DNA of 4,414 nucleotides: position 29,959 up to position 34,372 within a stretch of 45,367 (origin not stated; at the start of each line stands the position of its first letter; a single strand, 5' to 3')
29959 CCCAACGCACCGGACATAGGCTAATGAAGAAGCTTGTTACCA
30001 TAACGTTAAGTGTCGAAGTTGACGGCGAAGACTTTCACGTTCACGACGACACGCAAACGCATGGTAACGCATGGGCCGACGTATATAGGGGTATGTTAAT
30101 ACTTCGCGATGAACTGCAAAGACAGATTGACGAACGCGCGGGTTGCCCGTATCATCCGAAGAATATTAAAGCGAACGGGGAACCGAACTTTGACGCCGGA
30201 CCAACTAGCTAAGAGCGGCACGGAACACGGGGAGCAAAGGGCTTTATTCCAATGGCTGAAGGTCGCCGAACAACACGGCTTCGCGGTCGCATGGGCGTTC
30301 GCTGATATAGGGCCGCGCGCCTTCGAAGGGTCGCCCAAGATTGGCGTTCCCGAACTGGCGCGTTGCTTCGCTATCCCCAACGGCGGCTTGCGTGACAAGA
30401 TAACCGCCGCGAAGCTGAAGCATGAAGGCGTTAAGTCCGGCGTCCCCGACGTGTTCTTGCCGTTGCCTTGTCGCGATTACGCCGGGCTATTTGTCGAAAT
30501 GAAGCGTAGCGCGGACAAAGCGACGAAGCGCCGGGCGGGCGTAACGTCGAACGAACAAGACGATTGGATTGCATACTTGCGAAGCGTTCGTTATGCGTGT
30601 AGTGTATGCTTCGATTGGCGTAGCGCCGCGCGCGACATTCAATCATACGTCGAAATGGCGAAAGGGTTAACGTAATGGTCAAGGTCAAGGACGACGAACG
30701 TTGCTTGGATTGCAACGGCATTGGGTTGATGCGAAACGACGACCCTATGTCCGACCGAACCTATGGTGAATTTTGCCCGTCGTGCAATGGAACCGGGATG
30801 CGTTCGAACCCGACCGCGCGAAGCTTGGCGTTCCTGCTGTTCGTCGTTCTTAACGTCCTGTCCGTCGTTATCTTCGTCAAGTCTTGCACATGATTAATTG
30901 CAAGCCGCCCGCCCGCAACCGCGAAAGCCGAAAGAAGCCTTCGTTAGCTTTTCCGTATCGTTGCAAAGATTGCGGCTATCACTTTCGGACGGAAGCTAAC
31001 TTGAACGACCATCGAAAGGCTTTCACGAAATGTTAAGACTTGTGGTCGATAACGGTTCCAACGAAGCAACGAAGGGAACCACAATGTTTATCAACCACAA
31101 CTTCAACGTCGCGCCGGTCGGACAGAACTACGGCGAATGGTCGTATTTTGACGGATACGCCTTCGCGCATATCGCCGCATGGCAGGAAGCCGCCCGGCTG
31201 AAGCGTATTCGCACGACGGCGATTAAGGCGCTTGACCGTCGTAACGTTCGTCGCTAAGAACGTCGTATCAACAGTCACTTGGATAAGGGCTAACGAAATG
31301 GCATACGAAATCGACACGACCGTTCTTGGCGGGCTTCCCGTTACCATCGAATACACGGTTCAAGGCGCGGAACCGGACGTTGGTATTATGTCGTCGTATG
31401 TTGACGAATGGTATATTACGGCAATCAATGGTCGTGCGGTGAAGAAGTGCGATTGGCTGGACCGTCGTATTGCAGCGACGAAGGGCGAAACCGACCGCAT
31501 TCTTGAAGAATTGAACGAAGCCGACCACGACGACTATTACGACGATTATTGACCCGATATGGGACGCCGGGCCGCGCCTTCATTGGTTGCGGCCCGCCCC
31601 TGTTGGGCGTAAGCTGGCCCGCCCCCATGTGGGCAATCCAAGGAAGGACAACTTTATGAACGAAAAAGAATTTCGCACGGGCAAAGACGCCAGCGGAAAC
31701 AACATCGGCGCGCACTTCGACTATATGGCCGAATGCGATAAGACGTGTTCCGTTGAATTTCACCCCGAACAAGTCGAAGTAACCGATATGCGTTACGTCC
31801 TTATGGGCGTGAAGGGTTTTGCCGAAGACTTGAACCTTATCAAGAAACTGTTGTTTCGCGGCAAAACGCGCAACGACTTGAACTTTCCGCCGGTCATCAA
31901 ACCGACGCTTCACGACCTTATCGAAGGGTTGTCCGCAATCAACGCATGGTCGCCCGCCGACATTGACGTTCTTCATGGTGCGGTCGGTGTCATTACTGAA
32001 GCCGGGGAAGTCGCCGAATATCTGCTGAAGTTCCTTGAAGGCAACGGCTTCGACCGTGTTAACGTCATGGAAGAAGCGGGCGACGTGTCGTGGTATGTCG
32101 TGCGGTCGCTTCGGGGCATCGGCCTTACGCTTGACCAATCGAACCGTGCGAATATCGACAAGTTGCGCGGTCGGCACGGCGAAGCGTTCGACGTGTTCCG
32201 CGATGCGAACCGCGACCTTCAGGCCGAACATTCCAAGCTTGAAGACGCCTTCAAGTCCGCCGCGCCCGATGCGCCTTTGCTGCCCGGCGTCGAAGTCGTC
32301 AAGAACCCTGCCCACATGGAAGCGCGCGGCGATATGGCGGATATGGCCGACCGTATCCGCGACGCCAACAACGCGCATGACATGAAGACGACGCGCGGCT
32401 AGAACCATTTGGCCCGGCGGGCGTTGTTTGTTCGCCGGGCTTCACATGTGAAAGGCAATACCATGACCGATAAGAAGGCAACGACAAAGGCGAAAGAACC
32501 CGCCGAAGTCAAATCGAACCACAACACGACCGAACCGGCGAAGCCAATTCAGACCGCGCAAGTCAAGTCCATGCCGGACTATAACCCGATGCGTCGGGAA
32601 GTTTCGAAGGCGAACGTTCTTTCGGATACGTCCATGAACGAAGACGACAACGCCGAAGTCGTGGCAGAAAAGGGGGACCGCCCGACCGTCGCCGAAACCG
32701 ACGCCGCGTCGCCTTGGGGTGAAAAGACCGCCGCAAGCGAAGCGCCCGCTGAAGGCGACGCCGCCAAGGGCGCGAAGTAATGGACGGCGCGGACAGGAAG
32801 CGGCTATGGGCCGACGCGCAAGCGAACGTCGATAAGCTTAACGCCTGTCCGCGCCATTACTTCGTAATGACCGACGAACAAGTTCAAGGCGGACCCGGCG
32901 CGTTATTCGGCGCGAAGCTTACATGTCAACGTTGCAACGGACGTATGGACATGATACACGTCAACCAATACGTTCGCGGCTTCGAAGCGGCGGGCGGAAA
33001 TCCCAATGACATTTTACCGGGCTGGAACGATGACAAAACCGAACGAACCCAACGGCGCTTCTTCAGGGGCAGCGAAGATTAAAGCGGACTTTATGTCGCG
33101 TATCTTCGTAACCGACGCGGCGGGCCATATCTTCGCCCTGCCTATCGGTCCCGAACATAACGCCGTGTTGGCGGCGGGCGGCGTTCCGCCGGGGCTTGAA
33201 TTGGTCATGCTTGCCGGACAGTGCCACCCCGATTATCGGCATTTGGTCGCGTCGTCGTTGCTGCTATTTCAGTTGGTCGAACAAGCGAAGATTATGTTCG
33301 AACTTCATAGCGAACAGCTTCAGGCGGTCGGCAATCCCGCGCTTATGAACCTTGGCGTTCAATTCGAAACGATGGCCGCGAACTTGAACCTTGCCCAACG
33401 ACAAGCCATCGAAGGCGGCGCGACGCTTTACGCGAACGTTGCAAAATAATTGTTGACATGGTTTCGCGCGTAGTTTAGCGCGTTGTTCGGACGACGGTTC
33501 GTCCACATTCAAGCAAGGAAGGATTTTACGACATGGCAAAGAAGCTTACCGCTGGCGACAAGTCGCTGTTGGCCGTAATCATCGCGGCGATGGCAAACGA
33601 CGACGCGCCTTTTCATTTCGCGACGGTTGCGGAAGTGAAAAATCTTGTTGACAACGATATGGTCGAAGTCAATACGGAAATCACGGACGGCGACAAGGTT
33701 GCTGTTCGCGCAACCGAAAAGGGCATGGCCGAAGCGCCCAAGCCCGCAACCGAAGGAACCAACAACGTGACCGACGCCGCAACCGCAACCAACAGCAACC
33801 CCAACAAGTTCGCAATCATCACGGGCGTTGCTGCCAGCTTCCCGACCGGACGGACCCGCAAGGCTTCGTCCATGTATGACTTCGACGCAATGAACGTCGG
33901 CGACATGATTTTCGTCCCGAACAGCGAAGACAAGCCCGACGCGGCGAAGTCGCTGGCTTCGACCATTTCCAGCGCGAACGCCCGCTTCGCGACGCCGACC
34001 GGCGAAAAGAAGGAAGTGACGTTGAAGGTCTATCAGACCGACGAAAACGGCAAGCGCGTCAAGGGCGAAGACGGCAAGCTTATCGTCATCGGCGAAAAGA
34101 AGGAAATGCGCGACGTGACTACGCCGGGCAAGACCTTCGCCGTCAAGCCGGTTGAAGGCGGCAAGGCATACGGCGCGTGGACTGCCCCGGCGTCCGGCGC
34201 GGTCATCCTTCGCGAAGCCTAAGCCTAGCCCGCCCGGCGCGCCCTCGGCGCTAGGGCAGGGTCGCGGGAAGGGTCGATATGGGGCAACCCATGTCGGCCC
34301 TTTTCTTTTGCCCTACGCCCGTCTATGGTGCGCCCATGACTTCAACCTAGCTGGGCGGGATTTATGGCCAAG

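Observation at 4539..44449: Dispersed, orientation- and frame-independent 9-10-mer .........(A), massively over-represented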

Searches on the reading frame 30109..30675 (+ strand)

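Call 35: search_protein_families(library=pfam, proteins=[window:30109-30675:+], max_evalue=0.01)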
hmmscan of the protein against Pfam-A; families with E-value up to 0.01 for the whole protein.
window:30109-30675:+ (188 aa): 1 family
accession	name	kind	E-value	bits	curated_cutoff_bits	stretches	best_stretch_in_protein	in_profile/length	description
PF08774.17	VRR_NUC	-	2.3e-05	24.8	23.8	1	102-167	54-112/116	VRR-NUC domain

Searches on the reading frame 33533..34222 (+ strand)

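Call 35: search_protein_families(library=pfam, proteins=[window:33533-34222:+], max_evalue=0.01)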
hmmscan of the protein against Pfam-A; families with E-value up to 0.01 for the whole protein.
window:33533-34222:+ (229 aa): 1 family
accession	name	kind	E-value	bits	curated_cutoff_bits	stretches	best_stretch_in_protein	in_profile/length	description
PF23978.1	DUF7303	-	5.8e-64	215.6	27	1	2-228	4-194/195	Family of unknown function (DUF7303)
